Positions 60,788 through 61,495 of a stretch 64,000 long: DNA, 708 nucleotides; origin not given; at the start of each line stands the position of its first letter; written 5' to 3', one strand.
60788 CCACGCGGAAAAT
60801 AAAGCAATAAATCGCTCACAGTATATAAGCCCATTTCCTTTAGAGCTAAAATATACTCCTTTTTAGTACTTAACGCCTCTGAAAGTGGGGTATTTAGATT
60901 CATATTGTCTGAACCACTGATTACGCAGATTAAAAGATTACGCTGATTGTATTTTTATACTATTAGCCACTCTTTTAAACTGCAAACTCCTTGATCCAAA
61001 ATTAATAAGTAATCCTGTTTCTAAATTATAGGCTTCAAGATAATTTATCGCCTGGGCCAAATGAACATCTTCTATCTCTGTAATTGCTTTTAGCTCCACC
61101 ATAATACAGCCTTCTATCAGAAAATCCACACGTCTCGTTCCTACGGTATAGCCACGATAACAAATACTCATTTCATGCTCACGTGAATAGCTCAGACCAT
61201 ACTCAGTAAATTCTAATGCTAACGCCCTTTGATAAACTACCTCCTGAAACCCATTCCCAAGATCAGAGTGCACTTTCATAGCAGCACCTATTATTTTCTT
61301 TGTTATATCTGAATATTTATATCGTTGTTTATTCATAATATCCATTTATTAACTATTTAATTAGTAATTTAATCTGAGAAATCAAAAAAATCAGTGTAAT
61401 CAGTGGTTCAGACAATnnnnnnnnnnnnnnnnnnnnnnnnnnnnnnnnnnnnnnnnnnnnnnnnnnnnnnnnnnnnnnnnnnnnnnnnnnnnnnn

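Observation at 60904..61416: GxxExxY (PD-(D/E)XK) gene enclosed by perfect 21-bp terminal inverted repeats that match a family of short MITE-like elements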

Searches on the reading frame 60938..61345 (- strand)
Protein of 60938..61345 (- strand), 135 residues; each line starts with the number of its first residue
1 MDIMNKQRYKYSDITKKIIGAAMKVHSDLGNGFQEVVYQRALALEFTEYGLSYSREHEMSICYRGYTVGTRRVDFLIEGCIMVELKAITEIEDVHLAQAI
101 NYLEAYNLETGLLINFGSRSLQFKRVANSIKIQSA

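Call 9: search_protein_families(library=pfam, proteins=[window:60938-61345:-], max_evalue=0.01)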
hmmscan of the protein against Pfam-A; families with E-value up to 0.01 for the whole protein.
window:60938-61345:- (135 aa): 1 family
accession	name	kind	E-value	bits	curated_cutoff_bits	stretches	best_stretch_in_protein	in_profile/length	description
PF13366.12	PDDEXK_3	-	4.9e-38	130.5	22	1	13-126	2-117/117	PD-(D/E)XK nuclease superfamily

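Call 10: search_protein_families(library=ncbifam, proteins=[window:60938-61345:-], max_evalue=0.01)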
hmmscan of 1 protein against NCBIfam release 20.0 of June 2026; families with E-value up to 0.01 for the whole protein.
window:60938-61345:- (135 aa): 1 family
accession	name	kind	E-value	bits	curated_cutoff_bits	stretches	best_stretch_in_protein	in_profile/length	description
TIGR04256.1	GxxExxY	subfamily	1.9e-40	137.9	35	1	13-126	1-115/116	GxxExxY protein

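Call 16: find_homologous_proteins(query=window:60938-61345:-)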
Query window:60938-61345:- (135 aa): 8000 proteins with E <= 0.001 among 8000 candidates; the best 120 are listed.
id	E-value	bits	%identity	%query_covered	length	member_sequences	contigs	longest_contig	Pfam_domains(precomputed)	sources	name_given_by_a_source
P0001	1.2e-79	282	100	98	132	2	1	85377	PF13366.13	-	-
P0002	1.9e-56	207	77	95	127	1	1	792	PF13366.13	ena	-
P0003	2.4e-56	207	77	95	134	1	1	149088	PF13366.13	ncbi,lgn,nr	ncbi:GxxExxY protein [Candidatus Peregrinibacteria bacterium]|nr:GxxExxY protein [Candidatus Peregri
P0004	2.7e-56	207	76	95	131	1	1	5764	PF13366.13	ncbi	-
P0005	1.5e-55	204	73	95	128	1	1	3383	PF13366.13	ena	-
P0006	4.0e-55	203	70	98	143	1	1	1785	PF13366.13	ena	-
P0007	2.0e-54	201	77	88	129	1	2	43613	PF13366.13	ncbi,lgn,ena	-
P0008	2.2e-54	201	73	93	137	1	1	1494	PF13366.13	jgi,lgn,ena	-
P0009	2.4e-54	201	73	95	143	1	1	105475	PF13366.13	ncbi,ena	-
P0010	4.0e-54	200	72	96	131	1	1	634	PF13366.13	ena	-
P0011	4.3e-54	200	71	99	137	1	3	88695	PF13366.13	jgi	jgi:GxxExxY protein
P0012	4.4e-54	200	74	93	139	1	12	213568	PF13366.13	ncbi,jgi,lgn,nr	ncbi:MAG: GxxExxY protein [Bacteroidetes bacterium]|nr:GxxExxY protein [Bacteroidota bacterium]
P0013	6.6e-54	199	71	96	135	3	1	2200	PF13366.13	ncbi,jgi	-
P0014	6.6e-54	199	71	96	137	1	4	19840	PF13366.13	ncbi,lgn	-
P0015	6.9e-54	199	72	93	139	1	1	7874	PF13366.13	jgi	jgi:GxxExxY protein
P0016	8.7e-54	199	70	96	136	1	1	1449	PF13366.13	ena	-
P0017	9.1e-54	199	73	93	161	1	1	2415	PF13366.13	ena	-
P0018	9.1e-54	199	71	99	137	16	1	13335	PF13366.13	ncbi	-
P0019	1.0e-53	199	71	93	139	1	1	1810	PF13366.13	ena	-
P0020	1.0e-53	198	74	93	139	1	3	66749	PF13366.13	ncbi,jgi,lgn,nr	ncbi:GxxExxY protein [Candidatus Kuenenbacteria bacterium]|nr:GxxExxY protein [Candidatus Kuenenbact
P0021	1.1e-53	198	71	95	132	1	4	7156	PF13366.13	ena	-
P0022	1.2e-53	198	71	93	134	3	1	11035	PF13366.13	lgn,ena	-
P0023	1.3e-53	198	72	93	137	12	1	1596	PF13366.13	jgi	jgi:GxxExxY protein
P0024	1.3e-53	198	74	94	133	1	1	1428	PF13366.13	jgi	jgi:GxxExxY protein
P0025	1.4e-53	198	71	96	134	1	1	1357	PF13366.13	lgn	-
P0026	1.4e-53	198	73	98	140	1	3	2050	PF13366.13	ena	-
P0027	1.5e-53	198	70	96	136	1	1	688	PF13366.13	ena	-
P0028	1.7e-53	198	77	88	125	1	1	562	PF13366.13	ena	-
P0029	1.9e-53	198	76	88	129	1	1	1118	PF13366.13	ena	-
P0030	2.0e-53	198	71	98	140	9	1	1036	PF13366.13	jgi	jgi:GxxExxY protein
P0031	2.0e-53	198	73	98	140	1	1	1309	PF13366.13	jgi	jgi:GxxExxY protein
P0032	2.4e-53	197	73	93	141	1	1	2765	PF13366.13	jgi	jgi:GxxExxY protein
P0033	2.4e-53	197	71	93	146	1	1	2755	PF13366.13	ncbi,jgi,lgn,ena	jgi:GxxExxY protein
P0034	2.4e-53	197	76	88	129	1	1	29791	PF13366.13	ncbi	-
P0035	2.5e-53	197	72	96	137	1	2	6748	PF13366.13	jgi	jgi:GxxExxY protein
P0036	3.3e-53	197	69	96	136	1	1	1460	PF13366.13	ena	-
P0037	4.0e-53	197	72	93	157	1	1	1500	PF13366.13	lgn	-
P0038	4.3e-53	196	71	93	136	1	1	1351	PF13366.13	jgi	jgi:GxxExxY protein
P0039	4.4e-53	196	72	93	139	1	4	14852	PF13366.13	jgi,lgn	jgi:GxxExxY protein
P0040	4.6e-53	196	71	95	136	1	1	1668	PF13366.13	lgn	-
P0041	4.6e-53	196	71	95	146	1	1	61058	PF13366.13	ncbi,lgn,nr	ncbi:MAG: GxxExxY protein [Chloroflexi bacterium]|nr:GxxExxY protein [Chloroflexota bacterium]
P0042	4.7e-53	196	70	96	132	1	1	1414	PF13366.13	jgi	-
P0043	4.9e-53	196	70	93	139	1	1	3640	PF13366.13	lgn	-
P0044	5.1e-53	196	71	97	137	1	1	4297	PF13366.13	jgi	-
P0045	5.3e-53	196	71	94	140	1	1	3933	PF13366.13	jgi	jgi:GxxExxY protein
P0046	5.4e-53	196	72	98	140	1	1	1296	PF13366.13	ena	-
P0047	5.6e-53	196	71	93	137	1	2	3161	PF13366.13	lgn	-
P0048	5.6e-53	196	70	95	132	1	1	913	PF13366.13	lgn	-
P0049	6.0e-53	196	70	99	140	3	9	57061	PF13366.13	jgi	jgi:GxxExxY protein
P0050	6.2e-53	196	74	92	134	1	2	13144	PF13366.13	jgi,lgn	jgi:GxxExxY protein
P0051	6.2e-53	196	70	96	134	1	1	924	PF13366.13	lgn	-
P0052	6.4e-53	196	71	96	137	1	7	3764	PF13366.13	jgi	jgi:GxxExxY protein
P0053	7.0e-53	196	71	94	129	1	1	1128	PF13366.13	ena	-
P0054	7.2e-53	196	71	96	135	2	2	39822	PF13366.13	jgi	jgi:GxxExxY protein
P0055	7.3e-53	196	70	93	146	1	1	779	PF13366.13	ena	-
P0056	7.9e-53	196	73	92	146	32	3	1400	PF13366.13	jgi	jgi:GxxExxY protein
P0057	8.0e-53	196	71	93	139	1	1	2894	PF13366.13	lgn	-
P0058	8.2e-53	196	72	93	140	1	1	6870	PF13366.13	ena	-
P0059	8.6e-53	195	74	93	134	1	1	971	PF13366.13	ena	-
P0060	8.7e-53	195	72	93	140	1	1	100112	PF13366.13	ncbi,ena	-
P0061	8.8e-53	195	70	94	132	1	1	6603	PF13366.13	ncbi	-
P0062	9.0e-53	195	74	90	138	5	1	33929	PF13366.13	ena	-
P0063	9.1e-53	195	69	97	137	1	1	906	PF13366.13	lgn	-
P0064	9.7e-53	195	71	95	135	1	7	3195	PF13366.13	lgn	-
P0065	9.9e-53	195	72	94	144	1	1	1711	PF13366.13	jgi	jgi:GxxExxY protein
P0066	1.0e-52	195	70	93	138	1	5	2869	PF13366.13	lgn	-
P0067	1.1e-52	195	71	95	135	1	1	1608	PF13366.13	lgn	-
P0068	1.2e-52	195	73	93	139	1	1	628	PF13366.13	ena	-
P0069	1.2e-52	195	73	93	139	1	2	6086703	PF13366.13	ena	-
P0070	1.2e-52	195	76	88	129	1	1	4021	PF13366.13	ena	-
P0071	1.3e-52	195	69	93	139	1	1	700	PF13366.13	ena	-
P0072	1.3e-52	195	72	93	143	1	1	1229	PF13366.13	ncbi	-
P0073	1.3e-52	195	69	93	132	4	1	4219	PF13366.13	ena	-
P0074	1.3e-52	195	71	93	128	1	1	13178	PF13366.13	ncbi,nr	ncbi:MAG: GxxExxY protein, partial [Caldisericaceae bacterium]|nr:GxxExxY protein [Caldisericaceae b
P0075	1.3e-52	195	72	93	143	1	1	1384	PF13366.13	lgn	-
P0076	1.4e-52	195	70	93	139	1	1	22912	PF13366.13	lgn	-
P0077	1.4e-52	195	71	95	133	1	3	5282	PF13366.13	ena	-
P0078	1.5e-52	195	69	93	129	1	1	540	PF13366.13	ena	-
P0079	1.6e-52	195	69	99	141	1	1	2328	PF13366.13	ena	-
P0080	1.7e-52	195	73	93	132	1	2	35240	PF13366.13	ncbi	-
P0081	1.7e-52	195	69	94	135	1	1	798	PF13366.13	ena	-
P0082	1.7e-52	195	76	88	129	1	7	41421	PF13366.13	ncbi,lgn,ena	-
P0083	1.7e-52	195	71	95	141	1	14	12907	PF13366.13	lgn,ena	-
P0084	1.8e-52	194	69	93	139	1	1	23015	PF13366.13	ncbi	-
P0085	1.8e-52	194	71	93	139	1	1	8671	PF13366.13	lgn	-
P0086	1.8e-52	194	69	93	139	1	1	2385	PF13366.13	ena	-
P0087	2.0e-52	194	70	95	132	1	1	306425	PF13366.13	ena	-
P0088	2.0e-52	194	69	97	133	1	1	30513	PF13366.13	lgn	-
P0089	2.0e-52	194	71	93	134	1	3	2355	PF13366.13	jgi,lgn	jgi:GxxExxY protein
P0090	2.1e-52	194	70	93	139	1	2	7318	PF13366.13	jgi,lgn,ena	-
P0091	2.1e-52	194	72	90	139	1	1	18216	PF13366.13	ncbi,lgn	ncbi:GxxExxY protein [soil metagenome]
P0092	2.2e-52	194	71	93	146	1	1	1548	PF13366.13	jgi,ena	jgi:GxxExxY protein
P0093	2.2e-52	194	69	96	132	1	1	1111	PF13366.13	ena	-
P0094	2.2e-52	194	71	96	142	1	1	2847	PF13366.13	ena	-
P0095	2.3e-52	194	69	96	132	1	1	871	PF13366.13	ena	-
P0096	2.3e-52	194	72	95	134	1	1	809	PF13366.13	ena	-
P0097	2.3e-52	194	73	90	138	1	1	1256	PF13366.13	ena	-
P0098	2.3e-52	194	73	93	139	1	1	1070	PF13366.13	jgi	-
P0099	2.4e-52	194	76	88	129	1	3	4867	PF13366.13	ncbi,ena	-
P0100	2.4e-52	194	70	93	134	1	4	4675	PF13366.13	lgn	-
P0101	2.4e-52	194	72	93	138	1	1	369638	PF13366.13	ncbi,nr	ncbi:MAG: GxxExxY protein [Chitinophagaceae bacterium]|nr:GxxExxY protein [Chitinophagaceae bacteriu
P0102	2.5e-52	194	70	96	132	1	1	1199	PF13366.13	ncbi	-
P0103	2.5e-52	194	71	93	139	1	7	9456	PF13366.13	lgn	-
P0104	2.5e-52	194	68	93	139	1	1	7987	PF13366.13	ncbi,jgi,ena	-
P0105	2.7e-52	194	73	93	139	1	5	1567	PF13366.13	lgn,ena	-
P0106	2.7e-52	194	71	93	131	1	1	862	PF13366.13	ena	-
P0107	2.8e-52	194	67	99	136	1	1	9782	PF13366.13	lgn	-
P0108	2.8e-52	194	71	94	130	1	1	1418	PF13366.13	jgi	-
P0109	2.9e-52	194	70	93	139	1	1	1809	PF13366.13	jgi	jgi:GxxExxY protein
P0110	2.9e-52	194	73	93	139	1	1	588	PF13366.13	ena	-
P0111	3.1e-52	194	69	94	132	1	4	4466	PF13366.13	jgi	jgi:GxxExxY protein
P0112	3.1e-52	194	72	93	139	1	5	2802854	PF13366.13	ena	-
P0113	3.1e-52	194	72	93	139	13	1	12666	PF13366.13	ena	-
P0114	3.2e-52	194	72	93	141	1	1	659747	PF13366.13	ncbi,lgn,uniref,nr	ncbi:GxxExxY protein [Cyclobacterium lianum]|uniref:GxxExxY protein n=1 Tax=Cyclobacterium lianum Ta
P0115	3.2e-52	194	71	93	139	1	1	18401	PF13366.13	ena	-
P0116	3.2e-52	194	71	93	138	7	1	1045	PF13366.13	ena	-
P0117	3.3e-52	194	74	88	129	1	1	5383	PF13366.13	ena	-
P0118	3.4e-52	194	74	89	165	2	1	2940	PF13366.13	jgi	jgi:GxxExxY protein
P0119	3.4e-52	194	68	98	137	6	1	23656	PF13366.13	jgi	jgi:GxxExxY protein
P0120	3.5e-52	194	69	95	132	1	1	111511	PF13366.13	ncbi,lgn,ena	-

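Call 17: find_encoding_contigs(protein=window:60938-61345:-, flank=10000, max_places=10)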
Protein window:60938-61345:- (135 aa): 2 contigs read that carry it; 2 places shown.
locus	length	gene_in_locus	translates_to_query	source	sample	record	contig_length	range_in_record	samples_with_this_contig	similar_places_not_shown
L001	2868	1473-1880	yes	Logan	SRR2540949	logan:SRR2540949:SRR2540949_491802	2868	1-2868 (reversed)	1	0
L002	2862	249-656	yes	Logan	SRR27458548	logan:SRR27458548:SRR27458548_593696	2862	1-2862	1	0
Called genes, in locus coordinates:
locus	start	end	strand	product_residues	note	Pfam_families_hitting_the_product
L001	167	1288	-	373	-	-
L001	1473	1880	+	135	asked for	PF13366:PDDEXK_3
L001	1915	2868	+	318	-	?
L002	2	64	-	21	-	?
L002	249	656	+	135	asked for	PF13366:PDDEXK_3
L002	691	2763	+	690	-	PF17191:RecG_wedge, PF00270:DEAD, PF04851:ResIII, PF00271:Helicase_C, PF19833:RecG_dom3_C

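Call 18: find_encoding_contigs(protein=P0003, flank=3000, max_places=3)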
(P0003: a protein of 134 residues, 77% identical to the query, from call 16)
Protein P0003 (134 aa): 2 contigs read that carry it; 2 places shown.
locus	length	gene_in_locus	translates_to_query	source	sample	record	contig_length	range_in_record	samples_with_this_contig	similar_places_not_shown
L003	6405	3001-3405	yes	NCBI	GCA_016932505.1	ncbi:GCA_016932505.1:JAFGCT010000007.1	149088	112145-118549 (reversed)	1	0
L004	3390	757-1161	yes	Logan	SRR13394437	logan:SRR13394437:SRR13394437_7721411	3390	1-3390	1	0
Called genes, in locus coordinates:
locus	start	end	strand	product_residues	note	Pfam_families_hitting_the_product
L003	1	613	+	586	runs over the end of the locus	PF02874:ATP-synt_ab_N, PF16886:ATP-synt_ab_Xtn, PF00006:ATP-synt_ab, PF22919:ATP-synt_VA_C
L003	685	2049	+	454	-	PF02874:ATP-synt_ab_N, PF00006:ATP-synt_ab, PF22919:ATP-synt_VA_C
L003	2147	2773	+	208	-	PF01813:ATP-synt_D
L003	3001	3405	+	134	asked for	PF13366:PDDEXK_3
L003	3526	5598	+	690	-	PF17191:RecG_wedge, PF00270:DEAD, PF04851:ResIII, PF00271:Helicase_C, PF19833:RecG_dom3_C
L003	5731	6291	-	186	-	PF07963:N_methyl (weak)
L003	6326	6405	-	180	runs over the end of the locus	-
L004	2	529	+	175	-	?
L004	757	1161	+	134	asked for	PF13366:PDDEXK_3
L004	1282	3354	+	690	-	PF17191:RecG_wedge, PF00270:DEAD, PF04851:ResIII, PF00271:Helicase_C, PF19833:RecG_dom3_C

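Call 19: find_encoding_contigs(protein=P0012, flank=3000, max_places=4)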
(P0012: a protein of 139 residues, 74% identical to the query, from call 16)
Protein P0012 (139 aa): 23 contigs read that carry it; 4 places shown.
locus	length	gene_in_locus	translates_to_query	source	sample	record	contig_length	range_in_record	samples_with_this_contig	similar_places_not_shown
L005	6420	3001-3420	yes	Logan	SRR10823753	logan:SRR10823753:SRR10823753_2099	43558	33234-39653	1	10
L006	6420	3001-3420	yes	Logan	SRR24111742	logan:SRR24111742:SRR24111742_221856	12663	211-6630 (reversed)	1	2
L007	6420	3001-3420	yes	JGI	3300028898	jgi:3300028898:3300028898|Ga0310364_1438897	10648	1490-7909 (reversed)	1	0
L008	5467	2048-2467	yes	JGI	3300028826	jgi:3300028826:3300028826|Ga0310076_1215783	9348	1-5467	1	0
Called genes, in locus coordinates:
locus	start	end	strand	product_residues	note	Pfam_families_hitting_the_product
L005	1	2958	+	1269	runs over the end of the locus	PF18501:REC1, PF21918:cas_Cpf1_2nd, PF22222:Cpf1_PI-like, PF18516:RuvC_1, PF18510:NUC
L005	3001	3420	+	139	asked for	PF13366:PDDEXK_3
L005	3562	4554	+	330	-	PF13310:Virulence_RhuM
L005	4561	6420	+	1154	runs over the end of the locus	-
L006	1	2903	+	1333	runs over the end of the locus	PF18501:REC1, PF18516:RuvC_1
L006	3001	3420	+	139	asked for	PF13366:PDDEXK_3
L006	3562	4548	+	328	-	PF13310:Virulence_RhuM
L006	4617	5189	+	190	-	PF01930:Cas_Cas4 (weak)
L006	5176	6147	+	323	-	PF01867:Cas_Cas1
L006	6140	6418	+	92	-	PF09827:CRISPR_Cas2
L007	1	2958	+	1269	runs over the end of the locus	PF18501:REC1, PF21918:cas_Cpf1_2nd, PF22222:Cpf1_PI-like, PF18516:RuvC_1, PF18510:NUC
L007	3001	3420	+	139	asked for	PF13366:PDDEXK_3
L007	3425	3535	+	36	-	-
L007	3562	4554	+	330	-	PF13310:Virulence_RhuM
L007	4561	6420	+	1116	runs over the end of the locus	?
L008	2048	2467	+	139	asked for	PF13366:PDDEXK_3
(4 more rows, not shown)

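Call 20: find_encoding_contigs(protein=P0020, flank=3000, max_places=3)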
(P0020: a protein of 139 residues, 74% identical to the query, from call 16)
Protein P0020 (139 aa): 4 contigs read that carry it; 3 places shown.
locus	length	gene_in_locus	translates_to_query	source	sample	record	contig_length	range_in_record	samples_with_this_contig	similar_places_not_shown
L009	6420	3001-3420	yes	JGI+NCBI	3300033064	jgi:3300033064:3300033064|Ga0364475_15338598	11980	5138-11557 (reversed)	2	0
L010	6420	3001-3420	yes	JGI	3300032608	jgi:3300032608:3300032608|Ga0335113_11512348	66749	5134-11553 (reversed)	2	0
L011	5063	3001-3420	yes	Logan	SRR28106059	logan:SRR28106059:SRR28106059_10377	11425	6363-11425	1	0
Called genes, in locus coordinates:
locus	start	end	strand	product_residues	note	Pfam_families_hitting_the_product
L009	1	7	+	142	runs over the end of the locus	PF01936:NYN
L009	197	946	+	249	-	PF12705:PDDEXK_1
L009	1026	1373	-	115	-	-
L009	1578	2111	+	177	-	PF06821:Ser_hydrolase, PF10230:LIDHydrolase (faint)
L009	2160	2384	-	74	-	-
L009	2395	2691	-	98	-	-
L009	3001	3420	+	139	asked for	PF13366:PDDEXK_3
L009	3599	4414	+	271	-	PF01145:Band_7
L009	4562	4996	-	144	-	-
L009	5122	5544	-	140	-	-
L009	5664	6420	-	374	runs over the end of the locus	-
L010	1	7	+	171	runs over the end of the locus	PF01936:NYN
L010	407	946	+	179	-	PF12705:PDDEXK_1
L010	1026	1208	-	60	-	-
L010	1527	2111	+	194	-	PF00561:Abhydrolase_1 (weak), PF06821:Ser_hydrolase, PF12697:Abhydrolase_6 (weak)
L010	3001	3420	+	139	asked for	PF13366:PDDEXK_3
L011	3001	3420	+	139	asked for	PF13366:PDDEXK_3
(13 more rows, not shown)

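Call 21: find_encoding_contigs(protein=P0041, flank=3000, max_places=3)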
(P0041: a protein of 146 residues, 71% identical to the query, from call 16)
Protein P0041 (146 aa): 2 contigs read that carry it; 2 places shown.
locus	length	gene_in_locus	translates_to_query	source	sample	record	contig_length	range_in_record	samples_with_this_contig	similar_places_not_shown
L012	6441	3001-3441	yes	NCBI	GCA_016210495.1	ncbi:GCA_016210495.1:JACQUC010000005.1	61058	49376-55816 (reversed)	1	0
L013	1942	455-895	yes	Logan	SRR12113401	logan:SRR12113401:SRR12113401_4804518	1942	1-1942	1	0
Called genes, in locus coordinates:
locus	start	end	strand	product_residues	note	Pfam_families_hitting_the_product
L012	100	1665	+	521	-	PF12161:HsdM_N, PF02384:N6_Mtase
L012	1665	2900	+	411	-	PF01420:Methylase_S (weak)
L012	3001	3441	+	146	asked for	PF13366:PDDEXK_3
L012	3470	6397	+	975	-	PF04313:HSDR_N, PF00270:DEAD (weak), PF04851:ResIII, PF18766:SWI2_SNF2, PF22679:T1R_D3-like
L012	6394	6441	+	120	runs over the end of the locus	PF01863:YgjP-like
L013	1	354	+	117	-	?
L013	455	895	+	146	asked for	PF13366:PDDEXK_3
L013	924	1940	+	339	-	?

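Call 26: search_solved_structures(query=window:60938-61345:-, max_evalue=1, show_alignments=2)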
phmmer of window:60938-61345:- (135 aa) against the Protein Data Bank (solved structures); distinct sequences matched with E-value up to 1: 1.
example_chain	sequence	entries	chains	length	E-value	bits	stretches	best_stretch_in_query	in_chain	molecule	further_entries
8xa6_H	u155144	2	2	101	0.18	15.2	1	35-74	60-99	Gene 33 protein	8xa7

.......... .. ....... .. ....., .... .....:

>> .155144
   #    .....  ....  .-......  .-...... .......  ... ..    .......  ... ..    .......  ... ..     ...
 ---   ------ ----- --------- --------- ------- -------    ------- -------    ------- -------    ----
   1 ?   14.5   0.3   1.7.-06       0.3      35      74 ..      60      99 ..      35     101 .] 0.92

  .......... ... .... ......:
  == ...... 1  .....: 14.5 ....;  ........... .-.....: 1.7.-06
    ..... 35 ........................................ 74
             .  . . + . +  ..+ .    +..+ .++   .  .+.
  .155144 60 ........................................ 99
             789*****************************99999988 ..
